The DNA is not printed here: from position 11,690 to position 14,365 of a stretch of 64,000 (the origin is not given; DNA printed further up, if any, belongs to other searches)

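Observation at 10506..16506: Operon: extradiol ring-cleavage dioxygenase – CoxM/S/L-type molybdenum hydroxylase – MFS transporter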

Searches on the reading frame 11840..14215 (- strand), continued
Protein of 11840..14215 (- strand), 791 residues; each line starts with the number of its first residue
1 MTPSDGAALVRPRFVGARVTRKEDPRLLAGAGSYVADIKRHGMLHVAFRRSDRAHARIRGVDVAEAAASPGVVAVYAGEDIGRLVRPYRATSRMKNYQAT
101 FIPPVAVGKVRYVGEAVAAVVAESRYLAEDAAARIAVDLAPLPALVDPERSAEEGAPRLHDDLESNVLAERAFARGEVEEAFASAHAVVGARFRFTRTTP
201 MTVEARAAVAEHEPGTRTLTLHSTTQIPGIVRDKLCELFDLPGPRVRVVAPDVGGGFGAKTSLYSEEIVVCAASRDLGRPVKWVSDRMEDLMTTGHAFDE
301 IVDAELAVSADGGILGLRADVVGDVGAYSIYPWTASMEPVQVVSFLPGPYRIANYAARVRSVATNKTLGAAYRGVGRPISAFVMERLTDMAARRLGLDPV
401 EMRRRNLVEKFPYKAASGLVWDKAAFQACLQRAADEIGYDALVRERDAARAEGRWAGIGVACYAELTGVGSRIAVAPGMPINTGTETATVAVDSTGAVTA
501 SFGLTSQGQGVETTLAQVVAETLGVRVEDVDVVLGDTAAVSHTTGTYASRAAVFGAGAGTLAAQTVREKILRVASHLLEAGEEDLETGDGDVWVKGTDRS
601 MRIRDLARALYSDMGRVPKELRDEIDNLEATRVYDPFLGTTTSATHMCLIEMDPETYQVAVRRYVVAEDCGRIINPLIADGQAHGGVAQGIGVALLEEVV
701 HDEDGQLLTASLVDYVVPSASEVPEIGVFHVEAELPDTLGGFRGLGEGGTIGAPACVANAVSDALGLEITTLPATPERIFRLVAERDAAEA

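Call 25: search_solved_structures(query=window:11840-14215:-, max_evalue=1e-100, show_alignments=3)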
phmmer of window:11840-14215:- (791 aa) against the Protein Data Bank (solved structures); distinct sequences matched with E-value up to 1e-100: 7.
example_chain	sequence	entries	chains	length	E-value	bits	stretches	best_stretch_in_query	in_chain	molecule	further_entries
1t3q_B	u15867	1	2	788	1e-170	573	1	10-787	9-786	quinoline 2-oxidoreductase large subunit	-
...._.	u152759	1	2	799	1.2e-143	483.5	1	17-783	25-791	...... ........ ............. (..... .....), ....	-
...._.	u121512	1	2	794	1.6e-126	426.8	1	11-782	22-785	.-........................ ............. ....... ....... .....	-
1n5w_B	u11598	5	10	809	2.3e-122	413.1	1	13-766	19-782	Carbon monoxide dehydrogenase large chain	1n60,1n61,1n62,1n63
1zxi_B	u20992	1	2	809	3.1e-122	412.7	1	13-766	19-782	Carbon monoxide dehydrogenase large chain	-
1ffu_B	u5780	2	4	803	5.2e-122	411.9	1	15-787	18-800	CUTL, MOLYBDOPROTEIN OF CARBON MONOXIDE DEHYDROGENASE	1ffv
4zoh_A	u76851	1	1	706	4.6e-103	349.3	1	14-778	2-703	Putative oxidoreductase molybdopterin-binding subunit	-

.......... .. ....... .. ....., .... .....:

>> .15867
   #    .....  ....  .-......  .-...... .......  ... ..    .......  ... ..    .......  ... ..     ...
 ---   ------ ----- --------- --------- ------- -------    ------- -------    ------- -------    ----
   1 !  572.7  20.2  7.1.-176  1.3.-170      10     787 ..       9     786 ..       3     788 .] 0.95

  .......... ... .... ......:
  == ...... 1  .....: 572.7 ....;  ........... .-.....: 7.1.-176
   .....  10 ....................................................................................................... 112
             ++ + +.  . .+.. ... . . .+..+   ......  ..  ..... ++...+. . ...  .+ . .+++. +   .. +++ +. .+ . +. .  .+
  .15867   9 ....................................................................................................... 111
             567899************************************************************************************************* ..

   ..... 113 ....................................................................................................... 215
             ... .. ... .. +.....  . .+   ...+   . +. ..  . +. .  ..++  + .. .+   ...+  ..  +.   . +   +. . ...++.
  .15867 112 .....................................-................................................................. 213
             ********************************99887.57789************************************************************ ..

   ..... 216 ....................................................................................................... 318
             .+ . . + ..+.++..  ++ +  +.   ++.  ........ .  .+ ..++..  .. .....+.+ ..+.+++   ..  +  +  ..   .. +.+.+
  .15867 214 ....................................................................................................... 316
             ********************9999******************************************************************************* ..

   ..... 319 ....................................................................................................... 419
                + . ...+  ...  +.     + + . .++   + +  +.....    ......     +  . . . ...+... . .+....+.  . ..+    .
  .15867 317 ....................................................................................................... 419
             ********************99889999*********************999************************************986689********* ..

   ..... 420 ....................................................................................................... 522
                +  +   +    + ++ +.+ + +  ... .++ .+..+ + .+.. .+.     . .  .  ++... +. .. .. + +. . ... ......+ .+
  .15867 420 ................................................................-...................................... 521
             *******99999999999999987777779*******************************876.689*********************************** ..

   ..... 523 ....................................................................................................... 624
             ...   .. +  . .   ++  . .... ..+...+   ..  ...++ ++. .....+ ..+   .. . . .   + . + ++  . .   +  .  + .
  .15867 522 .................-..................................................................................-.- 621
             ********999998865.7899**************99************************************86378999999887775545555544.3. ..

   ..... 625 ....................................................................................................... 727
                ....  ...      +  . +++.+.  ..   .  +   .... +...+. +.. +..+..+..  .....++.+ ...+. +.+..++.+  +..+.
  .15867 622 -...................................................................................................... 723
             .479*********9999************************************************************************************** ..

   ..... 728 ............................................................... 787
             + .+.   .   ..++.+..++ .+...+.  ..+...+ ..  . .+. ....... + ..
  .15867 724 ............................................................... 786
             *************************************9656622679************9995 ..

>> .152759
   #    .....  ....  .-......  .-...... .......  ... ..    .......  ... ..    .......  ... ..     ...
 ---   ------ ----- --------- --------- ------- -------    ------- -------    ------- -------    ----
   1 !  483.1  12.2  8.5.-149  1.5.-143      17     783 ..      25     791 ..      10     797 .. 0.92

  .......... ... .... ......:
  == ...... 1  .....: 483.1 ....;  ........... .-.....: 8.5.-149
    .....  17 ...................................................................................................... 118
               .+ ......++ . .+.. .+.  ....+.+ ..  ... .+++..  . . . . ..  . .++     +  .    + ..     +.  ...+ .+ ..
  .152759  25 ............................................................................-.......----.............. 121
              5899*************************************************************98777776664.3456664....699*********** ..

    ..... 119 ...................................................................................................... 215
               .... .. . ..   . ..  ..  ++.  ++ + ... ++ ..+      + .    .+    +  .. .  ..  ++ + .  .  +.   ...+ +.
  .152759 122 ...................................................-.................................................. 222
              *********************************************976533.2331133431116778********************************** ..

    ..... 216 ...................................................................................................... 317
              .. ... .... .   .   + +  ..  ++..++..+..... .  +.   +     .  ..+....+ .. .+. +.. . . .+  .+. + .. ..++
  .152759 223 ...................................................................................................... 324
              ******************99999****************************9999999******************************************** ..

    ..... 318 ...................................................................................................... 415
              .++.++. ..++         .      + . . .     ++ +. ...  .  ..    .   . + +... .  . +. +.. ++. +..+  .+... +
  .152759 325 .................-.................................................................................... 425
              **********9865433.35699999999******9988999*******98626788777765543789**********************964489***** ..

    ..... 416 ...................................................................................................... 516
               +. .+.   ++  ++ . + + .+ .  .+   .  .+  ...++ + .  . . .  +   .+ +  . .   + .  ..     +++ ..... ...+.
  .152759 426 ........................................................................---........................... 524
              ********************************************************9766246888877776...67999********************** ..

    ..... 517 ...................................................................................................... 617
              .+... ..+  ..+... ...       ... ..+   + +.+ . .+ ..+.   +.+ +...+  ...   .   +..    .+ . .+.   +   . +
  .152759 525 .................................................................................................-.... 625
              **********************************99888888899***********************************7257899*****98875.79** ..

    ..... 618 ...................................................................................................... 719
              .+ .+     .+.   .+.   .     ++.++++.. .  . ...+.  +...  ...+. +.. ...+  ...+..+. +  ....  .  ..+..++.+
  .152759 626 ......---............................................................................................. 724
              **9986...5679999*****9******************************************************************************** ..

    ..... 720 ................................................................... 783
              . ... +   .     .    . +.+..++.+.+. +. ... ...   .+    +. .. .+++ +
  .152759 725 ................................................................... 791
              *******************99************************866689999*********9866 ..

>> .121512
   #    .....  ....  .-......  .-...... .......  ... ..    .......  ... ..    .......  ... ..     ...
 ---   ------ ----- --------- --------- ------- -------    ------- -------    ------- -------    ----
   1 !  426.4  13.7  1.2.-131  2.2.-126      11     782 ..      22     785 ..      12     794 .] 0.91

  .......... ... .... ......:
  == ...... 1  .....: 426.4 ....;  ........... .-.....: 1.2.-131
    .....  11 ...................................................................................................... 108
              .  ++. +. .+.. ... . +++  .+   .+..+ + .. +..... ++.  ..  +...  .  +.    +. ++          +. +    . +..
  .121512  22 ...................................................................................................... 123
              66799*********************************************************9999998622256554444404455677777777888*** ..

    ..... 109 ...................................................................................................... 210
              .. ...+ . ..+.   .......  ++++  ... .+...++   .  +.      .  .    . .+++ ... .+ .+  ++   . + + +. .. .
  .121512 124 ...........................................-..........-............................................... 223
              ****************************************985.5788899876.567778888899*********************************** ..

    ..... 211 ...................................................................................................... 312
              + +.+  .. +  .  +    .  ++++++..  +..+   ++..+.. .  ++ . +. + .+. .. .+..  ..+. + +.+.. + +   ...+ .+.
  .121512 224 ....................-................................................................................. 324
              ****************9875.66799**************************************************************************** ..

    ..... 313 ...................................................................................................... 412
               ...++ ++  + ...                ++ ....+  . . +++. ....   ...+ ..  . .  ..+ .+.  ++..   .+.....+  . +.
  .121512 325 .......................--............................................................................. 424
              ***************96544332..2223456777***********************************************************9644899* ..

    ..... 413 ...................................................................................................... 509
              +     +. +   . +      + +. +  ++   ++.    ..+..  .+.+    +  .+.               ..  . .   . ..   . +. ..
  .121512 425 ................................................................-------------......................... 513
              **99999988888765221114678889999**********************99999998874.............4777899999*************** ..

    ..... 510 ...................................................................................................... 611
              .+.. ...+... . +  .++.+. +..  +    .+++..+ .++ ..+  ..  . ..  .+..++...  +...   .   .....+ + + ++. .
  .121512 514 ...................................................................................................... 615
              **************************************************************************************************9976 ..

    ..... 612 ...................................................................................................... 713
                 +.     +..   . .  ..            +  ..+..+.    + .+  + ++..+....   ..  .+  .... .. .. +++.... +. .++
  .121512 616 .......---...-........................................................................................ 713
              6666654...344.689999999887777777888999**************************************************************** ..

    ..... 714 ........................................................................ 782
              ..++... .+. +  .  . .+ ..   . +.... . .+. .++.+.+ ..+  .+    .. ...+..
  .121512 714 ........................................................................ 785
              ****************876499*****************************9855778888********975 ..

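Call 37: search_dna_similar(query=window:11840-14215:-, collection=plasmids, mode=protein, max_rows=40, max_evalue=1e-50)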
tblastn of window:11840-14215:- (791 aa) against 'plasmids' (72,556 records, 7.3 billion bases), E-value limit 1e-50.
Records with a match: 466; places in all: 560; records where one place covers at least 80% of the query: 454.
Best place of each record, by identity: <60% 466.
By first word of the organism name: Sinorhizobium 114; Pseudosulfitobacter 43; Rhizobium 26; Azospirillum 15; Paraburkholderia 12; Caballeronia 12; Ensifer 11; Sulfitobacter 11; Cupriavidus 10; Arthrobacter 10; and 75 more.
By predicted mobility (MOB-suite, as given by PLSDB): non-mobilizable 256; conjugative 114; mobilizable 96.
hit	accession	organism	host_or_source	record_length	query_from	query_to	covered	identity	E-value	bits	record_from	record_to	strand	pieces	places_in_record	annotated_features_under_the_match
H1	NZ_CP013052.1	Sinorhizobium americanum CCGM7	Phaseolus vulgaris,root nodules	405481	1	791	100%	57.8%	0e+0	880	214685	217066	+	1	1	xanthine dehydrogenase family protein molybdopterin-binding subunit | N-acyl homoserine lactonase family protein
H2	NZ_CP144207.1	Sinorhizobium chiapasense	mixed culture,rhizosphere soil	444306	1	791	100%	57.7%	0e+0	881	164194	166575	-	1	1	xanthine dehydrogenase family protein molybdopterin-binding subunit | N-acyl homoserine lactonase family protein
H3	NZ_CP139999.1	Agrobacterium tumefaciens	-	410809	1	786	99%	58.0%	0e+0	891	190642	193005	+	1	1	xanthine dehydrogenase family protein molybdopterin-binding subunit | N-acyl homoserine lactonase family protein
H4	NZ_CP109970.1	Agrobacterium salinitolerans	-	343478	1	791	100%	57.4%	0e+0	880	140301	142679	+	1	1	xanthine dehydrogenase family protein molybdopterin-binding subunit | N-acyl homoserine lactonase family protein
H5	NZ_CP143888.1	Agrobacterium deltaense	Cell culture,Plant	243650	1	786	99%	57.8%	0e+0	888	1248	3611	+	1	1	xanthine dehydrogenase family protein molybdopterin-binding subunit | N-acyl homoserine lactonase family protein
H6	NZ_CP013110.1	Sinorhizobium americanum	Vachellia farnesiana,cell culture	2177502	1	791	100%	57.3%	0e+0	877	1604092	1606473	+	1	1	record has no annotation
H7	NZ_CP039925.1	Agrobacterium tumefaciens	-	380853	1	786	99%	57.6%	0e+0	886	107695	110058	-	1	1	xanthine dehydrogenase family protein molybdopterin-binding subunit | N-acyl homoserine lactonase family protein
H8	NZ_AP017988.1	Aminobacter sp. SS-2016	Lotus japoicus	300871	5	783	98%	58.0%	0e+0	828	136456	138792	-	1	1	xanthine dehydrogenase family protein molybdopterin-binding subunit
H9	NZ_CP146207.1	Sinorhizobium meliloti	-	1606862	1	791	100%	56.9%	0e+0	879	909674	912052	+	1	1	none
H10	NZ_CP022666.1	Rhizobium leguminosarum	single cell,root nodules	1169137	1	786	99%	57.0%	0e+0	888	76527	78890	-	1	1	record has no annotation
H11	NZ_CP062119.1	Aminobacter sp. SR38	bacterial pure culture,soil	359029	5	783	98%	57.5%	0e+0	802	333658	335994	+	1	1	xanthine dehydrogenase family protein molybdopterin-binding subunit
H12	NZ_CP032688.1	Rhizobium sp. CCGE531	Phaseolus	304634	1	783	99%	57.0%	0e+0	884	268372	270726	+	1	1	xanthine dehydrogenase family protein molybdopterin-binding subunit | N-acyl homoserine lactonase family protein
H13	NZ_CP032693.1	Rhizobium sp. CCGE532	Phaseolus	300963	1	783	99%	57.0%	0e+0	884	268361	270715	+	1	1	xanthine dehydrogenase family protein molybdopterin-binding subunit | N-acyl homoserine lactonase family protein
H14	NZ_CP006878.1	Rhizobium gallicum bv. gallicum R602sp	Phaseolus vulgaris,whole ...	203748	1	786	99%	56.6%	0e+0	882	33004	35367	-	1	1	xanthine dehydrogenase family protein molybdopterin-binding subunit | N-acyl homoserine lactonase family protein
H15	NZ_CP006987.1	Rhizobium etli bv. mimosae str. IE4771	Phaseolus vulgaris,whole organism,nodule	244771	1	783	99%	56.7%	0e+0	882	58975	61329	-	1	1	xanthine dehydrogenase family protein molybdopterin-binding subunit | N-acyl homoserine lactonase family protein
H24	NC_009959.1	Dinoroseobacter shibae DFL 12 = DSM 16493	-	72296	11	781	97%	40.2%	4e-143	473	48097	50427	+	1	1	xanthine dehydrogenase family protein molybdopterin-binding subunit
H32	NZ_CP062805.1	Cupriavidus basilensis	Cell culture,Sediment of a freshwater ...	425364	13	785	98%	39.5%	2e-140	465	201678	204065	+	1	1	xanthine dehydrogenase family protein molybdopterin-binding subunit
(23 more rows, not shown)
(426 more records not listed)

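Call 38: get_annotated_region(hit=H3, flank=12000)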
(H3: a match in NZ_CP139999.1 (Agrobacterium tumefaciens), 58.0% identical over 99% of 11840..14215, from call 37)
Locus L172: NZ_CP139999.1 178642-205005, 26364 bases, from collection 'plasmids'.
description: Agrobacterium tumefaciens strain HAMBI 105 plasmid unnamed, complete sequence
organism: Agrobacterium tumefaciens (NCBI taxid 358)
taxonomy: Bacteria; Pseudomonadota; Alphaproteobacteria; Hyphomicrobiales; Rhizobiaceae; Agrobacterium; Agrobacterium tumefaciens
host: -; source: -; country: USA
typing (MOB-suite, as given by PLSDB): conjugative; relaxase MOBQ; mating-pair formation MPF_T
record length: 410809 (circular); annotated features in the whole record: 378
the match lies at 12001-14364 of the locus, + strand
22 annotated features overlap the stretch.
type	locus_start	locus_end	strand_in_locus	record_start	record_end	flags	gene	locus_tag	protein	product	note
CDS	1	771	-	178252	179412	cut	-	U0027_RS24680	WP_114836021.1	iron-containing alcohol dehydrogenase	-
CDS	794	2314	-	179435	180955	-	-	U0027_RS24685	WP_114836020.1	class I adenylate-forming enzyme family protein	-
CDS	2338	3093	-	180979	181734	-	-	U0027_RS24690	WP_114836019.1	3-oxoacyl-ACP reductase family protein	-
CDS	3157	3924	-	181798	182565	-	-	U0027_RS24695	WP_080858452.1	enoyl-CoA hydratase-related protein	-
CDS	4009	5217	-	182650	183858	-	-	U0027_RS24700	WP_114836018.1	ABC transporter substrate-binding protein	-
CDS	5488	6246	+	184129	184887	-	-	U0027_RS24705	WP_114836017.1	ABC transporter ATP-binding protein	-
CDS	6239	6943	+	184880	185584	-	-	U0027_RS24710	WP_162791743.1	ABC transporter ATP-binding protein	-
CDS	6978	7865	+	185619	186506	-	-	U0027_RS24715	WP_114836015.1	branched-chain amino acid ABC transporter permease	GO:0015803 - branched-chain amino acid transport [Evidence IEA]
CDS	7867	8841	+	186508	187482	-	-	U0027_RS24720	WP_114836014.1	branched-chain amino acid ABC transporter permease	GO:0015803 - branched-chain amino acid transport [Evidence IEA]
CDS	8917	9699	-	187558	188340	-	-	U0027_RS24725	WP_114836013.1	carbon monoxide dehydrogenase subunit G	-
CDS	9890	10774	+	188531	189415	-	-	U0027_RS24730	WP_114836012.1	xanthine dehydrogenase family protein subunit M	-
CDS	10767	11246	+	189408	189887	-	-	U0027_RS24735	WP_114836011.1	(2Fe-2S)-binding protein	-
CDS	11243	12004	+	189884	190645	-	-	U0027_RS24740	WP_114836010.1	N-acyl homoserine lactonase family protein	-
CDS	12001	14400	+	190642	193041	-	-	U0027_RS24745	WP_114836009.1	xanthine dehydrogenase family protein molybdopterin-binding subunit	-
CDS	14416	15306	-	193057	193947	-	-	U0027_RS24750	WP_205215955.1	helix-turn-helix domain-containing protein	-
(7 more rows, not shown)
